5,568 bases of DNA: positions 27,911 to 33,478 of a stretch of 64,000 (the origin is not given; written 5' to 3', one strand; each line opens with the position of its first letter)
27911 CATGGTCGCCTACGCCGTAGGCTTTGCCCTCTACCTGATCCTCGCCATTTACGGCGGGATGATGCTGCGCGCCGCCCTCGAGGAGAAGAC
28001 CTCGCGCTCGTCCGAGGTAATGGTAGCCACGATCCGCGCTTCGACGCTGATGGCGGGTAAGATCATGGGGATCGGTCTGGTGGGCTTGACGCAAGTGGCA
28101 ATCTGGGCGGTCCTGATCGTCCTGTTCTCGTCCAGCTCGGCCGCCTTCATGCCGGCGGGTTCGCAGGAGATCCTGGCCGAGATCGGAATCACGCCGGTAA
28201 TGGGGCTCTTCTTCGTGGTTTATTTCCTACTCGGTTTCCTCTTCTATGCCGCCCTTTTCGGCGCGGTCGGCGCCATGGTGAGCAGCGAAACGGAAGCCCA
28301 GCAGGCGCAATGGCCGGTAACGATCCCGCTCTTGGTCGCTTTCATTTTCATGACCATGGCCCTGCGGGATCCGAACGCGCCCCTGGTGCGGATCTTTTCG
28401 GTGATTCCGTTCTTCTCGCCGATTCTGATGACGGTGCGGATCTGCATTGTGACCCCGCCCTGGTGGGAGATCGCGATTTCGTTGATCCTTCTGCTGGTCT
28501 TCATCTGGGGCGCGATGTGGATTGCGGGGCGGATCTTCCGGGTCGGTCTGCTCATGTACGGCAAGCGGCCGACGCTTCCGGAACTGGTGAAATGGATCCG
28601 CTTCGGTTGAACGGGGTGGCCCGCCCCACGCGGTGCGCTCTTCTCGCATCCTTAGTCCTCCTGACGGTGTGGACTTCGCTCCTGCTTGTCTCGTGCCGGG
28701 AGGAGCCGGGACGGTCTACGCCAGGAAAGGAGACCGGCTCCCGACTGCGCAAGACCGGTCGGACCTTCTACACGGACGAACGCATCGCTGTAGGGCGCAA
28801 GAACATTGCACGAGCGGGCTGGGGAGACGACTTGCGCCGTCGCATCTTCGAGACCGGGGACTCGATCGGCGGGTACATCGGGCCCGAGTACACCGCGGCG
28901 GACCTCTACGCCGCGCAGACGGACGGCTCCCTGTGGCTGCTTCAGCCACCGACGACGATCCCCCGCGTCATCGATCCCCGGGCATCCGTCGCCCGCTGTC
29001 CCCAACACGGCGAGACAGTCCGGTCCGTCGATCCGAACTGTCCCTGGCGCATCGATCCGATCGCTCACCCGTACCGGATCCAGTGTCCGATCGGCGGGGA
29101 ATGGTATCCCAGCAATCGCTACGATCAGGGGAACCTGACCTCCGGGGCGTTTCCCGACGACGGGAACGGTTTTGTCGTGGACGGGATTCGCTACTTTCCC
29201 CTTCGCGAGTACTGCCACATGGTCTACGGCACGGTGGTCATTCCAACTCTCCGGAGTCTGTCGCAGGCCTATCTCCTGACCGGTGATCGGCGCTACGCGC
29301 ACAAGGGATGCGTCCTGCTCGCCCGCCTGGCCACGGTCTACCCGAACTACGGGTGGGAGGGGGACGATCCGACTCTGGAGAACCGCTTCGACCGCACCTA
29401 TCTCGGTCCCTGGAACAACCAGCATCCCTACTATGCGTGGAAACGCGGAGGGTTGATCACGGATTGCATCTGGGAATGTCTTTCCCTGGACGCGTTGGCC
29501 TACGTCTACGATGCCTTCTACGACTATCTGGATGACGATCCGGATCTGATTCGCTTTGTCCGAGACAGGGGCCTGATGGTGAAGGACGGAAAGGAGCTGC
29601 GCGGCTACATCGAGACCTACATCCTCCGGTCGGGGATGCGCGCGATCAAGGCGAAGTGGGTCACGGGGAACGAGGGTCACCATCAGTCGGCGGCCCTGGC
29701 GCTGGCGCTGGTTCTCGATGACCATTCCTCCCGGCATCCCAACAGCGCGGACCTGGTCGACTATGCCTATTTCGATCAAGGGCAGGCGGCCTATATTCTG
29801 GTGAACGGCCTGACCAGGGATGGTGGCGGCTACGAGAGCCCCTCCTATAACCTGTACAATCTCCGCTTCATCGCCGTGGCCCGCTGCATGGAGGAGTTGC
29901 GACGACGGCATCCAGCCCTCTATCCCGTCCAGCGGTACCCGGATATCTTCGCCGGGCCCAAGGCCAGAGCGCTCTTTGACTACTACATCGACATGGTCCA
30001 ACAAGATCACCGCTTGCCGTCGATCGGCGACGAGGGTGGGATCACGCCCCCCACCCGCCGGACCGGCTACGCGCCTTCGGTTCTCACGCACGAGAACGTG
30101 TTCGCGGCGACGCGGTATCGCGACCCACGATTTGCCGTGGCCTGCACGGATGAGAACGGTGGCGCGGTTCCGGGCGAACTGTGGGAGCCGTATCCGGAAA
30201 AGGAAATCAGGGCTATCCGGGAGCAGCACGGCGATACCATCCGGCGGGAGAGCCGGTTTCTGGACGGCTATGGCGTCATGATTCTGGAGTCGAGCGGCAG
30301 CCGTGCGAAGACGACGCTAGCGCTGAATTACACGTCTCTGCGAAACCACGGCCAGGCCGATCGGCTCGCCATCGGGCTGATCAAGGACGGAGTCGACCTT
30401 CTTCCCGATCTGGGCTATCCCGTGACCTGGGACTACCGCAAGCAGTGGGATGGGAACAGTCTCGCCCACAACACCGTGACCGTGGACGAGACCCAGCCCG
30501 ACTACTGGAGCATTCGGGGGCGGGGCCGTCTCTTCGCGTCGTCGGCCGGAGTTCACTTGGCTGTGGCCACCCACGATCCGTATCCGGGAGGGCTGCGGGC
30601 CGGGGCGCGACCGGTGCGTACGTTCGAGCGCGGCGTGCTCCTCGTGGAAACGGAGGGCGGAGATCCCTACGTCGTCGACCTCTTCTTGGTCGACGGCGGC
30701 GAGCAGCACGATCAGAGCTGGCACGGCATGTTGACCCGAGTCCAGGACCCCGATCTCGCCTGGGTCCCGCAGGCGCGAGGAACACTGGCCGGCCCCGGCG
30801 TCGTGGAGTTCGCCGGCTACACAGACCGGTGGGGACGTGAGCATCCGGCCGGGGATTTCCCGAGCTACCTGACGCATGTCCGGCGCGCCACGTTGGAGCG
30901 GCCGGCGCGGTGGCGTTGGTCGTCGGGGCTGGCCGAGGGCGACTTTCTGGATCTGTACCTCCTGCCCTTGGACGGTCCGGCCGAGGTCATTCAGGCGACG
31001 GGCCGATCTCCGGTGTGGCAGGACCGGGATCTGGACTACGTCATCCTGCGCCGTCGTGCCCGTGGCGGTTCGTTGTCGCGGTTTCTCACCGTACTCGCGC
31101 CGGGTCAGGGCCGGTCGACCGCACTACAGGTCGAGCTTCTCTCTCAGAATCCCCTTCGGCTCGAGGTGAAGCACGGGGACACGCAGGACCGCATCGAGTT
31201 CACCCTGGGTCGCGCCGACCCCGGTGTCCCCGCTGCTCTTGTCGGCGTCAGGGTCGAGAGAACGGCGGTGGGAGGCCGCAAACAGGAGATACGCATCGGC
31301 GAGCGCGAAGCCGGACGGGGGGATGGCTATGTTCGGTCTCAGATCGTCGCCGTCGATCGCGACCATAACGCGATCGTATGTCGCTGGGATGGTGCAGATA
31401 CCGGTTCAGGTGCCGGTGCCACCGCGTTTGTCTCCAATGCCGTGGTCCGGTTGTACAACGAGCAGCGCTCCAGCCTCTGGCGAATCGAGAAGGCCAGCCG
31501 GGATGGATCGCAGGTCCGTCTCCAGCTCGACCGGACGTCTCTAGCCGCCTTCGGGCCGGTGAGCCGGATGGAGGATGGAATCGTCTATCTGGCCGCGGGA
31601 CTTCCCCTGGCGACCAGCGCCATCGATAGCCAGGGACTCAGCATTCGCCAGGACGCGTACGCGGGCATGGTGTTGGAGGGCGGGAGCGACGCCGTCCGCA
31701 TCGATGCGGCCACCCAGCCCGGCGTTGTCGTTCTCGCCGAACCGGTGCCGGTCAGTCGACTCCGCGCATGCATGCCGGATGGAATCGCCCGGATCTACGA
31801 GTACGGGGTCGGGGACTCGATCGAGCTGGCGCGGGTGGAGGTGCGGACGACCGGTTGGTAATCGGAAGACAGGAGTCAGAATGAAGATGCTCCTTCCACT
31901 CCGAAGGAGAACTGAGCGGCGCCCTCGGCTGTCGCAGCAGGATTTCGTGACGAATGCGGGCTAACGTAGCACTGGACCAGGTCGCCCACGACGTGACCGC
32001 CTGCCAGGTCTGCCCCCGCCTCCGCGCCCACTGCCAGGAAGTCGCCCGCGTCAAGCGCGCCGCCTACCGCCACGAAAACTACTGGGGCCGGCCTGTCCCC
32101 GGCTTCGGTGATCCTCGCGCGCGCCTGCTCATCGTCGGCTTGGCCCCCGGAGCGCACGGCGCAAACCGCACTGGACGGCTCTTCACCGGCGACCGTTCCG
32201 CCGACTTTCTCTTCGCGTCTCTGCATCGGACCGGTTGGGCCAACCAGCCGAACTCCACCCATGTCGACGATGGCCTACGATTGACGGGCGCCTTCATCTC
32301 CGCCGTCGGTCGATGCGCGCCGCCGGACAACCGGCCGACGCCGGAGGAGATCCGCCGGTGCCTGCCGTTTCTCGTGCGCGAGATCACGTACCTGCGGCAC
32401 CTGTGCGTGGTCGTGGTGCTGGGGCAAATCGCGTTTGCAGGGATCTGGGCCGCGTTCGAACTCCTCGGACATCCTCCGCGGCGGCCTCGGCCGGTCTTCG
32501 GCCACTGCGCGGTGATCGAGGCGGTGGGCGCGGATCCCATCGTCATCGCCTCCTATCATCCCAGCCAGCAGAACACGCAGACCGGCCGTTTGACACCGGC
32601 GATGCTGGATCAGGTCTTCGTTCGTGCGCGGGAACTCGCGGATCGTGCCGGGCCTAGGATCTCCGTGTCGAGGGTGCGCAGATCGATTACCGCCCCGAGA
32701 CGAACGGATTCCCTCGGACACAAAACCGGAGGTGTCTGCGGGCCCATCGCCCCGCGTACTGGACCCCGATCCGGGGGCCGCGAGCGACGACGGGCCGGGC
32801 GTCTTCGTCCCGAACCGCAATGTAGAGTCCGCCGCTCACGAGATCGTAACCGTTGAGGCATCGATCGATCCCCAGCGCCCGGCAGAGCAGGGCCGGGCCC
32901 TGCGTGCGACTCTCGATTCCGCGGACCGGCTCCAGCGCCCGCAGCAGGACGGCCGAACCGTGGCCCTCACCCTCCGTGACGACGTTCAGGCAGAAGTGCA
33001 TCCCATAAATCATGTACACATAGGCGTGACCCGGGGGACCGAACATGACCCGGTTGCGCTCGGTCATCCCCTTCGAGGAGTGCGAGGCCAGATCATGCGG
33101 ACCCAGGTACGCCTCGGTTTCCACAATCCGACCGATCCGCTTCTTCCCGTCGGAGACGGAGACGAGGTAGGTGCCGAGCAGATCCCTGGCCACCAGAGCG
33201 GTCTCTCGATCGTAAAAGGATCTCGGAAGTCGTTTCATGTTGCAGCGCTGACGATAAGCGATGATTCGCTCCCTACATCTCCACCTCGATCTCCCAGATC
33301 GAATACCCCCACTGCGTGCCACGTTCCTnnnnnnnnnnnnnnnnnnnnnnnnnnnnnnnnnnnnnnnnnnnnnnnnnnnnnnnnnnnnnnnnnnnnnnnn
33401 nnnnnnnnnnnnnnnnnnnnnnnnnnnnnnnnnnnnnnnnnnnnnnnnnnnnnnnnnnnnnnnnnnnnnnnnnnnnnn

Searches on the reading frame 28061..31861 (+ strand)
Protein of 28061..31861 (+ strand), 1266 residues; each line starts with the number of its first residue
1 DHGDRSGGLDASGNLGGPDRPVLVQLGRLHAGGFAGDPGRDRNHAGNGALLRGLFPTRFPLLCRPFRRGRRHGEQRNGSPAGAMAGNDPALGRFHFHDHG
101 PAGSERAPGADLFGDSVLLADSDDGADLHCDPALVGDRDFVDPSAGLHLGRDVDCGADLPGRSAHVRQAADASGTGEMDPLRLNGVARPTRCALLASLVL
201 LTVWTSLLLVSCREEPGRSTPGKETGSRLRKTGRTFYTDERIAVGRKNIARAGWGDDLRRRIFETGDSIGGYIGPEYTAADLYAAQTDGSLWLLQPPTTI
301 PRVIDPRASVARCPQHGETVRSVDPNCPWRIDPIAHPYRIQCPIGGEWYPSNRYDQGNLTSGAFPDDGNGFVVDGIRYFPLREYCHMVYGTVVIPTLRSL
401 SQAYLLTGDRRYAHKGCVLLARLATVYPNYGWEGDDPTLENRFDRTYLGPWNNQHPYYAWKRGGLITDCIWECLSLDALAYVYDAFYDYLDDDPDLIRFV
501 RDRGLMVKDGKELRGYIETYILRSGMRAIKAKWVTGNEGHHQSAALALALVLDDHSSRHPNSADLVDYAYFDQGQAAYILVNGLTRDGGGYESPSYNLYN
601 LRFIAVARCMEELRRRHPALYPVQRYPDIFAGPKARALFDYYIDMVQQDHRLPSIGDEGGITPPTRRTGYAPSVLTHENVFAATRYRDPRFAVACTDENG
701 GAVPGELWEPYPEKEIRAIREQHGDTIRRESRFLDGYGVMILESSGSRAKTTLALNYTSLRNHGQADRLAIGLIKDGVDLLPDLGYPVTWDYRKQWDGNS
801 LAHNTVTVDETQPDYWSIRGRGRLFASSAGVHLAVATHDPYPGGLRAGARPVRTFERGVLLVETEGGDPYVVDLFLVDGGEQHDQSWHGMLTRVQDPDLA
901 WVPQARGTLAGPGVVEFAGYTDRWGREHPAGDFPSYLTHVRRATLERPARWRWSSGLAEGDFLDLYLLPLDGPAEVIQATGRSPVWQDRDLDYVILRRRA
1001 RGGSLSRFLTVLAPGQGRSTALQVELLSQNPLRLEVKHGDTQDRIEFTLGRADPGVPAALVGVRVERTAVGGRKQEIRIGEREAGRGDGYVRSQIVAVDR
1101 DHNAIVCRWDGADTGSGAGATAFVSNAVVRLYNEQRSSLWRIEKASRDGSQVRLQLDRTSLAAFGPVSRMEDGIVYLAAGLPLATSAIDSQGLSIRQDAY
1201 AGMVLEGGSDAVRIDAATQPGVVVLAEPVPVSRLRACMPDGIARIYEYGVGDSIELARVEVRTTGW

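Call 10: search_protein_families(library=pfam, max_evalue=0.01, proteins=[window:28061-31861:+])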
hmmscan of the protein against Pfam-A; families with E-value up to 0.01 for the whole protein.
window:28061-31861:+ (1266 aa): 1 family
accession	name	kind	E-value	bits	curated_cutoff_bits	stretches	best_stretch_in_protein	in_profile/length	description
PF07940.18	Hepar_II_III_C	-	2.2e-10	40.9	24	1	731-888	6-164/237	Heparinase II/III-like, C-terminal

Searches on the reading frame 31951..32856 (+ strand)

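Call 72: search_protein_families(library=pfam, max_evalue=0.001, proteins=[window:31951-32856:+])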
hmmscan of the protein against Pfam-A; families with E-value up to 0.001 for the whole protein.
window:31951-32856:+ (301 aa): 1 family
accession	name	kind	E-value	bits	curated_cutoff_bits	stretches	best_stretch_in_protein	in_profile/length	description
PF03167.25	UDG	-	1.8e-26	93.3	24.3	1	50-222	1-136/141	Uracil DNA glycosylase superfamily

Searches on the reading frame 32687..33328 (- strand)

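Call 72: search_protein_families(library=pfam, max_evalue=0.001, proteins=[window:32687-33328:-])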
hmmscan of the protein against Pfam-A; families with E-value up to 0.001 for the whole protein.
window:32687-33328:- (213 aa): 1 family
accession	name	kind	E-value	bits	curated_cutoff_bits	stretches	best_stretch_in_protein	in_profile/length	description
PF02245.21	Pur_DNA_glyco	-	9.9e-58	194.9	27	1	37-208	1-181/181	Methylpurine-DNA glycosylase (MPG)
